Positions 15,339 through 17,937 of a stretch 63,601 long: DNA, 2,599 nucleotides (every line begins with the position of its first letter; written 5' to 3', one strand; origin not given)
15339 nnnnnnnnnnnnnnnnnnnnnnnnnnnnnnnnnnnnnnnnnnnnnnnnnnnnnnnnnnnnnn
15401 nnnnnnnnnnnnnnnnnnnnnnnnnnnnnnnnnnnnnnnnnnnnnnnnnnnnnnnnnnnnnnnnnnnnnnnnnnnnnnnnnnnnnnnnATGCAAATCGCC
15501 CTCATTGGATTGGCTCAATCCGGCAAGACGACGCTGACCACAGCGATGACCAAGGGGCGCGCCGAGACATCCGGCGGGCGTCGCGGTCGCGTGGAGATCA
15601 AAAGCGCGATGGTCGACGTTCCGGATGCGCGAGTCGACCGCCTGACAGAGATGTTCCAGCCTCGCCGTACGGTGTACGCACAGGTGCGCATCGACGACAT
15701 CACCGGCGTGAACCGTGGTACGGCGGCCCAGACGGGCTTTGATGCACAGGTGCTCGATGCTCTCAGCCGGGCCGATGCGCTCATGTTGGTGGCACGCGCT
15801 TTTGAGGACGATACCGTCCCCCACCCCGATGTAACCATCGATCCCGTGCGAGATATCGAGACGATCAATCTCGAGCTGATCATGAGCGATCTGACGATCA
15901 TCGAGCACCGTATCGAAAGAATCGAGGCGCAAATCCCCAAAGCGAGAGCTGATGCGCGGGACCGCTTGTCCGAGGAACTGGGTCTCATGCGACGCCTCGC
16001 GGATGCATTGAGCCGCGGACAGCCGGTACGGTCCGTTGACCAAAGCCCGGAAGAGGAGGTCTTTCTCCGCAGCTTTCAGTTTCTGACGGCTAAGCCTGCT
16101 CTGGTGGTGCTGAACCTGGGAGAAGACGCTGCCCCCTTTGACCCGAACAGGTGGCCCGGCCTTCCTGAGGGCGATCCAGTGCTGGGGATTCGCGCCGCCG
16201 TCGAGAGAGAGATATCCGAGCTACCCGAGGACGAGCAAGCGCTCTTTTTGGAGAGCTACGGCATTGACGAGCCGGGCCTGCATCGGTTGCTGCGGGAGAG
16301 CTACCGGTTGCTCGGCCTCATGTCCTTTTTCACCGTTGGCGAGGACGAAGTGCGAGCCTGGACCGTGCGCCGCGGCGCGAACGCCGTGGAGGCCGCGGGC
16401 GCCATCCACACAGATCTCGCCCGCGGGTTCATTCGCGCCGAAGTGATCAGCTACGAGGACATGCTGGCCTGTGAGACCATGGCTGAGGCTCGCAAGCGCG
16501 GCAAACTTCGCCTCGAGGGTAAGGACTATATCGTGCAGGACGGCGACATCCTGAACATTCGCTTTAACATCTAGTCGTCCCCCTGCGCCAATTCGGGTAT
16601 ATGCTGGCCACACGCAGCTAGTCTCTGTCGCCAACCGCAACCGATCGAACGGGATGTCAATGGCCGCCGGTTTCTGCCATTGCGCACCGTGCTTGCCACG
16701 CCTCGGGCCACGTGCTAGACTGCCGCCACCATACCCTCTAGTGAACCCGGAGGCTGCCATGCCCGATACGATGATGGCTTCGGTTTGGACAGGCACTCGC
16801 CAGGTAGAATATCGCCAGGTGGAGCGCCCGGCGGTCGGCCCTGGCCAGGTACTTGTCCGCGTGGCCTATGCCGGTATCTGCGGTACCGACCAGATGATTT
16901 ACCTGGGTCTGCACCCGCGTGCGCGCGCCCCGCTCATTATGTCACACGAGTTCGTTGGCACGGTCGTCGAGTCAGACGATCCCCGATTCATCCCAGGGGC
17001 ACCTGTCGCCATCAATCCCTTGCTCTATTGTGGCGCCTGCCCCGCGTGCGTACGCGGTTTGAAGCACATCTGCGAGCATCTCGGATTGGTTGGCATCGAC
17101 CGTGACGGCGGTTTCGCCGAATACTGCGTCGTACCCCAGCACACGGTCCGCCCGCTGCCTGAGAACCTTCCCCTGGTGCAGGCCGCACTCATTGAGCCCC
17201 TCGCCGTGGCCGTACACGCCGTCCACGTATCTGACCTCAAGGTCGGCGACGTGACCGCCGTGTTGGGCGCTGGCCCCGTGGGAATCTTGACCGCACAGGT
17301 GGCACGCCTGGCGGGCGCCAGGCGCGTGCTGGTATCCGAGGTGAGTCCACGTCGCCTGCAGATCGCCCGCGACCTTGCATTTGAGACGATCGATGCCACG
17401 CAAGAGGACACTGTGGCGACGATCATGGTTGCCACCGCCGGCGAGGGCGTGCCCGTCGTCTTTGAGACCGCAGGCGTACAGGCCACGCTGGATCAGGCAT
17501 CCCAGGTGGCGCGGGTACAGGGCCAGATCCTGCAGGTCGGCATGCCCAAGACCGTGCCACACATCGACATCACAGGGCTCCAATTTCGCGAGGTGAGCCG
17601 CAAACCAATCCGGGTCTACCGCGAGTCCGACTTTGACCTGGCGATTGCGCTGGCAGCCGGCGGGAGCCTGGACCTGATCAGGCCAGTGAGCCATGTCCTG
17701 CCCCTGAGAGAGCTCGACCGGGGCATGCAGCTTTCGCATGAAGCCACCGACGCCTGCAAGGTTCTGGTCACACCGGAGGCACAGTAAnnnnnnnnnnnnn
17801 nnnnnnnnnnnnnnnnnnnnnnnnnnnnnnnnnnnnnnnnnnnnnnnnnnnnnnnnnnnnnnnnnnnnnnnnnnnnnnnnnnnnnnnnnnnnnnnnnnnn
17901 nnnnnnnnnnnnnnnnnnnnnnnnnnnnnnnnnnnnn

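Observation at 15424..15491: tRNA T-arm/minihelix mimic overlapping promoter and RBS of the divergent ychF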

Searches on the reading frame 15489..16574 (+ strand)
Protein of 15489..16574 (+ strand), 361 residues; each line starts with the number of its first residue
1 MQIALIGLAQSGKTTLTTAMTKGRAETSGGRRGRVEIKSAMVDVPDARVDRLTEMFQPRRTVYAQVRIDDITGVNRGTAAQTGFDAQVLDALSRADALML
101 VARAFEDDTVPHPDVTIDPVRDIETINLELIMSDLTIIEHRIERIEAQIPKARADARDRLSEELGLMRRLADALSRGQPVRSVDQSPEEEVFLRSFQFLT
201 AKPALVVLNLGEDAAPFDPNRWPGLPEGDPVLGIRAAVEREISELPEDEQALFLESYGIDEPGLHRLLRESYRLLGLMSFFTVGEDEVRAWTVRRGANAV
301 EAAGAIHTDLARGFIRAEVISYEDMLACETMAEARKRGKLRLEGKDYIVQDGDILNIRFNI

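Call 7: search_protein_families(library=ncbifam, proteins=[window:15489-16574:+])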
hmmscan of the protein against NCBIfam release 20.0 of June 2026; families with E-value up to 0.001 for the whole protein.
window:15489-16574:+ (361 aa): 2 families
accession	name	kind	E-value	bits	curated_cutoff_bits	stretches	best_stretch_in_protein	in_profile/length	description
TIGR00092.1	TIGR00092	equivalog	4.5e-90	302.4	279.2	1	4-360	6-367/368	redox-regulated ATPase YchF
NF007171.0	PRK09602.1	subfamily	9e-13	47.8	387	1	1-166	3-178/397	YchF-related putative GTPase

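Call 18: find_related_loci(query=window:15489-16574:+, collection=metagenome_contigs, flank=1500)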
Query window:15489-16574:+ (361 aa) in metagenome_contigs; peptide patterns used: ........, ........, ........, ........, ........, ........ (x = any residue, [..] = any of these).
600 stretches matched a pattern (row limit reached: there are more); 593 encode a relative of the query (tblastn E <= 1e-3); the best 80 are kept; 80 distinct loci.
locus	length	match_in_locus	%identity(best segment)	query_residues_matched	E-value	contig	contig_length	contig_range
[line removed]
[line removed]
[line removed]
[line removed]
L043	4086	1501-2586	51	1-361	4e-113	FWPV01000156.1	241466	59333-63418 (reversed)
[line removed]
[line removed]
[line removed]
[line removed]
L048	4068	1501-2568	48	1-361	3e-107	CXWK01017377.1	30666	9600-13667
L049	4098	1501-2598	50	1-361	6e-106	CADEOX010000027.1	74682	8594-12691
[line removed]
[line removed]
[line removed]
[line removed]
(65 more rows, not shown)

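Call 19: find_related_loci(query=window:15489-16574:+, collection=genome_contigs, flank=1500)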
Query window:15489-16574:+ (361 aa) in genome_contigs; peptide patterns used: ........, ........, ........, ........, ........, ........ (x = any residue, [..] = any of these).
600 stretches matched a pattern (row limit reached: there are more); 596 encode a relative of the query (tblastn E <= 1e-3); the best 80 are kept; 80 distinct loci.
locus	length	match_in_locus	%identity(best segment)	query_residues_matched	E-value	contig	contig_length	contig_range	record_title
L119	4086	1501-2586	53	1-361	3e-119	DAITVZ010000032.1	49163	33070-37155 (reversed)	MAG TPA_asm: Chloroflexota bacterium isolate CTOTU19863 NODE_720_length_49163_cov_7.613749, whole genome shotgun sequenc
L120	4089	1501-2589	50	1-361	1e-114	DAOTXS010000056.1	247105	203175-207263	MAG TPA_asm: Anaerolineae bacterium isolate H21_272 k133_182549, whole genome shotgun sequence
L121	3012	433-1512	51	1-361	8e-115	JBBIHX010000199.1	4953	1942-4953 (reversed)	MAG: Caldilineae bacterium isolate BR1S70218_bin_124 NODE_15371_length_4953_cov_13.477542, whole genome shotgun sequence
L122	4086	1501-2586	48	1-361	1e-109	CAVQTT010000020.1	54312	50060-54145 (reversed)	MAG: uncultured Chloroflexia bacterium isolate MFD09964.bin.2.132 genome assembly, contig: contig_58874, whole genome sh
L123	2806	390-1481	50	1-361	6e-113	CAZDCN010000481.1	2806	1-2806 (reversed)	MAG TPA_asm: uncultured Caldilineales bacterium isolate SRP163575_co3_218 genome assembly, contig: NODE_37197_length_280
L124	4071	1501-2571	49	1-361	3e-108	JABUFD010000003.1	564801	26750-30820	MAG: Anaerolineae bacterium isolate Ch9 NODE_22_length_564801_cov_11.6375_ID_8686627, whole genome shotgun sequence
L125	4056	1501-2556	49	1-361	3e-108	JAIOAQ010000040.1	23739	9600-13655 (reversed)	MAG: Chloroflexota bacterium isolate S1bins192 c_000000000040, whole genome shotgun sequence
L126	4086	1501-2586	49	1-361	1e-107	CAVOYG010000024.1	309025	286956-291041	MAG: uncultured Chloroflexia bacterium isolate MFD09964.bin.2.44 genome assembly, contig: contig_51657, whole genome sho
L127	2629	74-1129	47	1-361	1e-108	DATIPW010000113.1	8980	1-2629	MAG TPA_asm: Anaerolineales bacterium isolate SMAG_U15861 k141_142822, whole genome shotgun sequence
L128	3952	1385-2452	47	1-360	9e-107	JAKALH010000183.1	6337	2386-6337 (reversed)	MAG: Chloroflexi bacterium isolate WY5.bin120 NODE_23843_length_6337_cov_1.130757, whole genome shotgun sequence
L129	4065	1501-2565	48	1-361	4e-105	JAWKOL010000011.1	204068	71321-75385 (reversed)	MAG: Caldilineaceae bacterium isolate ABC1.21 ABC1.21.fa-11, whole genome shotgun sequence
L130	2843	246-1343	50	1-361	2e-105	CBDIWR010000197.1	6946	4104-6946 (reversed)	uncultured bacterium isolate NR2_7_metabat genome assembly, contig: k141_67261, whole genome shotgun sequence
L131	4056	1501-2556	47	1-361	3e-103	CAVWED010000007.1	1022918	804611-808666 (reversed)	MAG: uncultured Chloroflexia bacterium isolate MFD01223.bin.1.30 genome assembly, contig: contig_8062, whole genome shot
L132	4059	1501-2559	46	1-361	6e-102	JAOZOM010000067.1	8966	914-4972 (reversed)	MAG: Anaerolineales bacterium isolate GMC4.maxbin2.127_sub GMC4_12245_length_8966_cov_18.907754, whole genome shotgun se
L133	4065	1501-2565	46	1-361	9e-102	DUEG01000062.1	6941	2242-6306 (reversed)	MAG TPA_asm: Anaerolineae bacterium isolate G519 Contig62, whole genome shotgun sequence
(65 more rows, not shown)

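Call 20: find_homologous_proteins(query=window:15489-16574:+, max_evalue=1e-100)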
Query window:15489-16574:+ (361 aa): 859 proteins with E <= 1e-100 among 8000 candidates; the best 120 are listed.
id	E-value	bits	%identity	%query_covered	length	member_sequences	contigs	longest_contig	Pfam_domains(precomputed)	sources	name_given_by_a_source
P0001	3.1e-221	752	96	100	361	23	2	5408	PF02824.28,PF06071.20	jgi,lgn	-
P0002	7.7e-196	668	84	100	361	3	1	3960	PF06071.20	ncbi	ncbi:MAG: redox-regulated ATPase YchF [Anaerolineae bacterium]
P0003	8.1e-192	655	83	100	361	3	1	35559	PF06071.20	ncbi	ncbi:MAG: redox-regulated ATPase YchF [Anaerolineae bacterium]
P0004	1.5e-186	638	80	100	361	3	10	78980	PF02824.28,PF06071.20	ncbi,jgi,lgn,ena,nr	ncbi:MAG: redox-regulated ATPase YchF [Chloroflexi bacterium]|nr:redox-regulated ATPase YchF [Chloro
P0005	5.9e-182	623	80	100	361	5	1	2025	PF06071.20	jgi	jgi:GTP-binding protein YchF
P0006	5.0e-173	593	74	100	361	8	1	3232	PF02824.28,PF06071.20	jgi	-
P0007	4.1e-169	580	76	100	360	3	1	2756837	PF06071.20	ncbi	ncbi:MAG: redox-regulated ATPase YchF [Anaerolineae bacterium]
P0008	7.6e-150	517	66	100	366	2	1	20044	PF02824.28,PF06071.20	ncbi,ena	-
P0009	3.4e-149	515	66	100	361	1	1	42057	PF06071.20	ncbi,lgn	-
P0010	2.0e-148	512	66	100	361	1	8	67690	PF02824.28,PF06071.20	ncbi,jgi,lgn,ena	jgi:hypothetical protein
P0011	4.6e-147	508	67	100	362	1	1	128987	PF06071.20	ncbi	-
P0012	7.9e-147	507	65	100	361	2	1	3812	PF02824.28,PF06071.20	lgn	-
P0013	8.6e-147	507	66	100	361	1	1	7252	PF06071.20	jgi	jgi:ribosome-binding ATPase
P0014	2.4e-143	496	65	100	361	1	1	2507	PF02824.28,PF06071.20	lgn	-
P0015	3.8e-142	492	63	100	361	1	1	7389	PF02824.28,PF06071.20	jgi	jgi:ribosome-binding ATPase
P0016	6.4e-142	491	63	100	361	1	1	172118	PF02824.28,PF06071.20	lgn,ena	-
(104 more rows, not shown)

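Call 21: find_encoding_contigs(protein=P0001, flank=1500, max_places=4)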
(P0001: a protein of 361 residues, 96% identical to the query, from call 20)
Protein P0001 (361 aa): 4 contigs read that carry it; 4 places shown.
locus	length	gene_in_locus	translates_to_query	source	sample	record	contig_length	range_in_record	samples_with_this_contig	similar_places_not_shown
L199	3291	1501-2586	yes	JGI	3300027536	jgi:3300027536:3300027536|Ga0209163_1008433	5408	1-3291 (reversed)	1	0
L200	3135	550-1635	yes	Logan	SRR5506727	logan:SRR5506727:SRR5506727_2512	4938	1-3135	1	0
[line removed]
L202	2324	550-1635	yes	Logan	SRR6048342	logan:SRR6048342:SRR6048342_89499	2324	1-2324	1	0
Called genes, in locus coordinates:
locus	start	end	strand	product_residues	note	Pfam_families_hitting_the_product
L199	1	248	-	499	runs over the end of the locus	PF07881:Fucose_iso_N1, PF07882:Fucose_iso_N2, PF02952:Fucose_iso_C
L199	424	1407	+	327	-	PF13793:Pribosyltran_N, PF00156:Pribosyltran, PF14572:Pribosyl_synth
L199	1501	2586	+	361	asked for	PF06071:YchF-GTPase_C, PF02824:TGS (faint)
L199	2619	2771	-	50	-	-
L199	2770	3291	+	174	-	?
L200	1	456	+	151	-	?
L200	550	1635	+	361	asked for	PF06071:YchF-GTPase_C, PF02824:TGS (faint)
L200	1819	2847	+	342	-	PF08240:ADH_N, PF00107:ADH_zinc_N, PF13602:ADH_zinc_N_2 (weak)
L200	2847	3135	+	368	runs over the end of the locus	PF05343:Peptidase_M42, PF01546:Peptidase_M20 (weak), PF04389:Peptidase_M28 (weak)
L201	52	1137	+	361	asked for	PF06071:YchF-GTPase_C, PF02824:TGS (faint)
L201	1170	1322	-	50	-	-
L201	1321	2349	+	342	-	PF08240:ADH_N, PF00107:ADH_zinc_N, PF13602:ADH_zinc_N_2 (weak)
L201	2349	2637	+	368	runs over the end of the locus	PF05343:Peptidase_M42, PF01546:Peptidase_M20 (weak), PF04389:Peptidase_M28 (weak)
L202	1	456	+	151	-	?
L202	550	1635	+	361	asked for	PF06071:YchF-GTPase_C, PF02824:TGS (faint)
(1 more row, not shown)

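Call 22: find_encoding_contigs(protein=P0002, flank=1500, max_places=3)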
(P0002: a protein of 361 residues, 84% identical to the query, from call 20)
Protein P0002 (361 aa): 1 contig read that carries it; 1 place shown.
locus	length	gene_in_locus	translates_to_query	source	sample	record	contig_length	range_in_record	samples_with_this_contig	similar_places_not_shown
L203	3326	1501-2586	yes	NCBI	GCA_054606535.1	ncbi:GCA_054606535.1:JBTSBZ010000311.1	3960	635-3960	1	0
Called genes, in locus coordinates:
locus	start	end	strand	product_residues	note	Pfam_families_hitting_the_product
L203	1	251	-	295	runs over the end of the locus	PF07881:Fucose_iso_N1, PF07882:Fucose_iso_N2 (faint)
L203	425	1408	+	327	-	PF13793:Pribosyltran_N, PF00156:Pribosyltran, PF14681:UPRTase (faint), PF14572:Pribosyl_synth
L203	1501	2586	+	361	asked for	PF06071:YchF-GTPase_C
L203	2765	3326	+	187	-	PF08240:ADH_N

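Call 23: find_encoding_contigs(protein=P0003, flank=1500, max_places=3)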
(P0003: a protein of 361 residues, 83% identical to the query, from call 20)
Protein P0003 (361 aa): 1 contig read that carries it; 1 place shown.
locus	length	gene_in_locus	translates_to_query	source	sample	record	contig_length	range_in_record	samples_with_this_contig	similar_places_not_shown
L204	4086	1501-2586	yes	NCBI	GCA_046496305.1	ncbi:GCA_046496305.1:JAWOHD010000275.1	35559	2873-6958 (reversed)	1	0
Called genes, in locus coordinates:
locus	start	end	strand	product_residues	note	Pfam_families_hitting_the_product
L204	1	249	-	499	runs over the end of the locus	PF07881:Fucose_iso_N1, PF07882:Fucose_iso_N2, PF02952:Fucose_iso_C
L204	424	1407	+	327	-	PF13793:Pribosyltran_N, PF00156:Pribosyltran, PF14681:UPRTase (faint), PF14572:Pribosyl_synth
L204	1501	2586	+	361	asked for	PF06071:YchF-GTPase_C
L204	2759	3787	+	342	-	PF08240:ADH_N, PF00107:ADH_zinc_N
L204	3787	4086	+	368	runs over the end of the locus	PF05343:Peptidase_M42, PF01546:Peptidase_M20, PF04389:Peptidase_M28 (weak)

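Call 24: find_encoding_contigs(protein=P0005, flank=1500, max_places=3)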
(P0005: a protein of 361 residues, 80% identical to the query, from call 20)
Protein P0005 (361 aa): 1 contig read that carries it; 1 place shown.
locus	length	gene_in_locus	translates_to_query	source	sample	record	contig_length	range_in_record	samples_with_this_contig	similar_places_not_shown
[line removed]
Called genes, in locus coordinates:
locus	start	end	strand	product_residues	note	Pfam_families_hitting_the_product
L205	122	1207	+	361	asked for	PF06071:YchF-GTPase_C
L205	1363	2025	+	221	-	?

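Call 25: find_encoding_contigs(protein=P0006, flank=1500, max_places=3)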
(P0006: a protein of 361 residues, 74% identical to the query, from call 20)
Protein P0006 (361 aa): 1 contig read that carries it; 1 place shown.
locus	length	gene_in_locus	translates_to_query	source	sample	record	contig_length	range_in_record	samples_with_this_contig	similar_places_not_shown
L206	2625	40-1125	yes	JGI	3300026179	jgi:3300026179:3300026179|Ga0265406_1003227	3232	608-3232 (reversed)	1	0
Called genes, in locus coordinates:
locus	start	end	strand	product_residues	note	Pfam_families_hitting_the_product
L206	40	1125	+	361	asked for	PF06071:YchF-GTPase_C, PF02824:TGS (faint)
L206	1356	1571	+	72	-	-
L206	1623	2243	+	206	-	PF16912:Glu_dehyd_C (weak), PF00107:ADH_zinc_N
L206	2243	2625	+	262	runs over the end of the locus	-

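Call 26: find_encoding_contigs(protein=P0009, flank=1500, max_places=2)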
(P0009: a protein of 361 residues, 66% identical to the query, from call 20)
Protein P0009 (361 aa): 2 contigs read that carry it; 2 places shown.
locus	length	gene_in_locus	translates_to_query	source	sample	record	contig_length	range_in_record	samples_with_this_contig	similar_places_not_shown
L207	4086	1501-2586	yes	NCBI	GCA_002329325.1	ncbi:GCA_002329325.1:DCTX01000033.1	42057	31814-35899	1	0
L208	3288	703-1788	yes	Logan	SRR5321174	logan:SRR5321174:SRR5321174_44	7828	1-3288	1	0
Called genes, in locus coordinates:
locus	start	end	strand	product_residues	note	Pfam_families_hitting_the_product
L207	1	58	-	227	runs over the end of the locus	PF13189:Cytidylate_kin2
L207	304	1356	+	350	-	PF13793:Pribosyltran_N, PF00156:Pribosyltran (weak), PF14572:Pribosyl_synth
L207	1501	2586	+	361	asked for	PF06071:YchF-GTPase_C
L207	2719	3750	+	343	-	PF08240:ADH_N, PF16912:Glu_dehyd_C (weak), PF00107:ADH_zinc_N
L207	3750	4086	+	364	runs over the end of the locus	PF05343:Peptidase_M42, PF04389:Peptidase_M28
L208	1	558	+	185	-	?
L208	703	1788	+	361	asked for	PF06071:YchF-GTPase_C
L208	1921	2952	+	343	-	PF08240:ADH_N, PF16912:Glu_dehyd_C (weak), PF00107:ADH_zinc_N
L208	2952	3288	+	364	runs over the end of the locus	PF05343:Peptidase_M42, PF04389:Peptidase_M28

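Call 27: find_encoding_contigs(protein=P0011, flank=1500, max_places=2)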
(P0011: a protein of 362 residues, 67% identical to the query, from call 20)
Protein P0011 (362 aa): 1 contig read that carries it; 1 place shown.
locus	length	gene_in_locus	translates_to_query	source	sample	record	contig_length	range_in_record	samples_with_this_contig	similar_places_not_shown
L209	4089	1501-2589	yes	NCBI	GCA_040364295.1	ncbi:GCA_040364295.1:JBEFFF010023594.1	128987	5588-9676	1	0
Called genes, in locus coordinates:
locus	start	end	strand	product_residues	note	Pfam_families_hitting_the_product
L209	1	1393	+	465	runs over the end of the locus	PF01208:URO-D, PF13192:Thioredoxin_3 (weak)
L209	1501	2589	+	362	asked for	PF06071:YchF-GTPase_C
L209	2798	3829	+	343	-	PF08240:ADH_N, PF16912:Glu_dehyd_C (weak), PF00107:ADH_zinc_N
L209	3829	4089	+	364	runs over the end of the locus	PF05343:Peptidase_M42, PF04389:Peptidase_M28 (weak)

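Call 28: find_encoding_contigs(protein=P0013, flank=1500, max_places=2)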
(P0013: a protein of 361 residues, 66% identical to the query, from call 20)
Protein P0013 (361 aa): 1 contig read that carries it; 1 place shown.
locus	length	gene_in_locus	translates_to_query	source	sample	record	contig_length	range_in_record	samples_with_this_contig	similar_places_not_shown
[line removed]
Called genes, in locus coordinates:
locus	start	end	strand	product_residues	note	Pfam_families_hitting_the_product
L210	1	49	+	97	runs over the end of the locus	?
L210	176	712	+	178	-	-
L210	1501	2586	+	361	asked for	PF06071:YchF-GTPase_C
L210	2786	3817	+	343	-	PF08240:ADH_N, PF16912:Glu_dehyd_C (weak), PF00107:ADH_zinc_N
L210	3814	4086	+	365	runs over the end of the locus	PF05343:Peptidase_M42, PF04389:Peptidase_M28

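Call 29: find_encoding_contigs(protein=P0015, flank=1500, max_places=2)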
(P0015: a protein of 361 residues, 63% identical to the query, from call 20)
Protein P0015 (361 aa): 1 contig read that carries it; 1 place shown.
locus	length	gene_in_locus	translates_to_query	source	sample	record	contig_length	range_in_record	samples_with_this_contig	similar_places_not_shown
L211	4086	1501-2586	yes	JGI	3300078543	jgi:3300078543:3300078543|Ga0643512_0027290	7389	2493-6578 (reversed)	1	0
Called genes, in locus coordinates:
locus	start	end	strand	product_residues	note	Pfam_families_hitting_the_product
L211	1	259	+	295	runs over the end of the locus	PF01145:Band_7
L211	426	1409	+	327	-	PF13793:Pribosyltran_N, PF00156:Pribosyltran, PF14572:Pribosyl_synth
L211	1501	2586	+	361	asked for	PF06071:YchF-GTPase_C, PF02824:TGS (weak)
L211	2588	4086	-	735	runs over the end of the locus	PF12804:NTP_transf_3, PF00483:NTP_transferase (weak), PF02878:PGM_PMM_I, PF02879:PGM_PMM_II, PF02880:PGM_PMM_III, PF00408:PGM_PMM_IV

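Call 30: find_encoding_contigs(protein=P0016, flank=1500, max_places=2)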
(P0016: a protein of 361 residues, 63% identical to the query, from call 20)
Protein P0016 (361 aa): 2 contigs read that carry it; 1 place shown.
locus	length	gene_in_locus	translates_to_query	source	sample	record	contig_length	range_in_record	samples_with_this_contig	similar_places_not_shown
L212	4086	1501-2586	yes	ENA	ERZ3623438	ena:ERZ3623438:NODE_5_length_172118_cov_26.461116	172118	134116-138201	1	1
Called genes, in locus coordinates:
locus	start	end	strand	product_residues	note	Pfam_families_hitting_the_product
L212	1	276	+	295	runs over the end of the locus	PF01145:Band_7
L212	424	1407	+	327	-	PF13793:Pribosyltran_N, PF00156:Pribosyltran (weak), PF14572:Pribosyl_synth, PF14681:UPRTase (faint)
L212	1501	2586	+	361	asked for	PF06071:YchF-GTPase_C, PF02824:TGS (weak)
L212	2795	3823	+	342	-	PF08240:ADH_N, PF00107:ADH_zinc_N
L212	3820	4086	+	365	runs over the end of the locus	PF05343:Peptidase_M42, PF04389:Peptidase_M28 (weak), PF01546:Peptidase_M20 (weak)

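Call 31: find_encoding_contigs(protein=P0012, flank=1500, max_places=2)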
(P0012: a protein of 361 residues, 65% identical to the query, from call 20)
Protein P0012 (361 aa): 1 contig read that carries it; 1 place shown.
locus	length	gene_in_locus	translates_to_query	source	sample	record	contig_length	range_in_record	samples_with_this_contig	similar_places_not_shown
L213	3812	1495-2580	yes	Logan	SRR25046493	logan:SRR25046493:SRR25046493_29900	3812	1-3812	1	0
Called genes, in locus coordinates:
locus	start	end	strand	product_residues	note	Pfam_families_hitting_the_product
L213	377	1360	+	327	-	PF13793:Pribosyltran_N, PF00156:Pribosyltran (weak), PF14572:Pribosyl_synth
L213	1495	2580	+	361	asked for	PF06071:YchF-GTPase_C, PF02824:TGS (weak)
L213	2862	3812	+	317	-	?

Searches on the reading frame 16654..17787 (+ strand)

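Call 7: search_protein_families(library=ncbifam, proteins=[window:16654-17787:+])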
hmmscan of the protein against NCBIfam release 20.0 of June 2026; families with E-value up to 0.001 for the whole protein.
window:16654-17787:+ (377 aa): 24 families
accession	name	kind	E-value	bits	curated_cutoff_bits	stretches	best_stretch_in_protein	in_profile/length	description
NF041097.1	keto_inos_dh_IolM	equivalog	2.7e-58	197.5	450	1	30-371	19-387/389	scyllo-inosose 3-dehydrogenase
NF003808.0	PRK05396.1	equivalog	3.9e-56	190.4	380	1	52-372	14-338/341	L-threonine 3-dehydrogenase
TIGR00692.1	tdh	equivalog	9.2e-52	176.1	458.35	1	52-371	12-337/340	L-threonine 3-dehydrogenase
NF007375.0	PRK09880.1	equivalog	7.1e-47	159.8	469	1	42-372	7-341/344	L-idonate 5-dehydrogenase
NF007489.0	PRK10083.1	equivalog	7.7e-46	156.6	376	1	50-373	11-336/339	Zn-dependent oxidoreductase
NF007642.0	PRK10309.1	equivalog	2.4e-38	132.2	550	1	57-319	18-281/347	galactitol-1-phosphate 5-dehydrogenase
NF041172.1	AcrlCoa_red_Thmprot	equivalog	1.6e-31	109.5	500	1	43-373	4-333/334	acryloyl-CoA reductase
NF010344.0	PRK13771.1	subfamily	1.7e-31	109.5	349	1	44-374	5-333/334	putative alcohol dehydrogenase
NF006940.0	PRK09422.1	equivalog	2.7e-28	98.9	344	1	40-338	1-302/338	alcohol dehydrogenase AdhP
TIGR03451.1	mycoS_dep_FDH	equivalog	4.2e-26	91.6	512.9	2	187-359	166-344/358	S-(hydroxymethyl)mycothiol dehydrogenase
TIGR02822.1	adh_fam_2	subfamily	1.4e-24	86.8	283.5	1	46-275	12-246/329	zinc-binding alcohol dehydrogenase family protein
TIGR03366.1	HpnZ_proposed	hypoth_equivalog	1.6e-24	86.7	328.1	1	60-304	2-261/315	putative phosphonate catabolism associated alcohol dehydrogenase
TIGR03989.1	Rxyl_3153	subfamily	5.3e-24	85.2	440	2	152-300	139-291/370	NDMA-dependent alcohol dehydrogenase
TIGR03201.1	dearomat_had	equivalog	1.7e-22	80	338.65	1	51-247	11-219/349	6-hydroxycyclohex-1-ene-1-carbonyl-CoA dehydrogenase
TIGR01202.1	bchC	equivalog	1.1e-21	77.3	291.25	1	42-371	4-306/308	chlorophyll synthesis pathway protein BchC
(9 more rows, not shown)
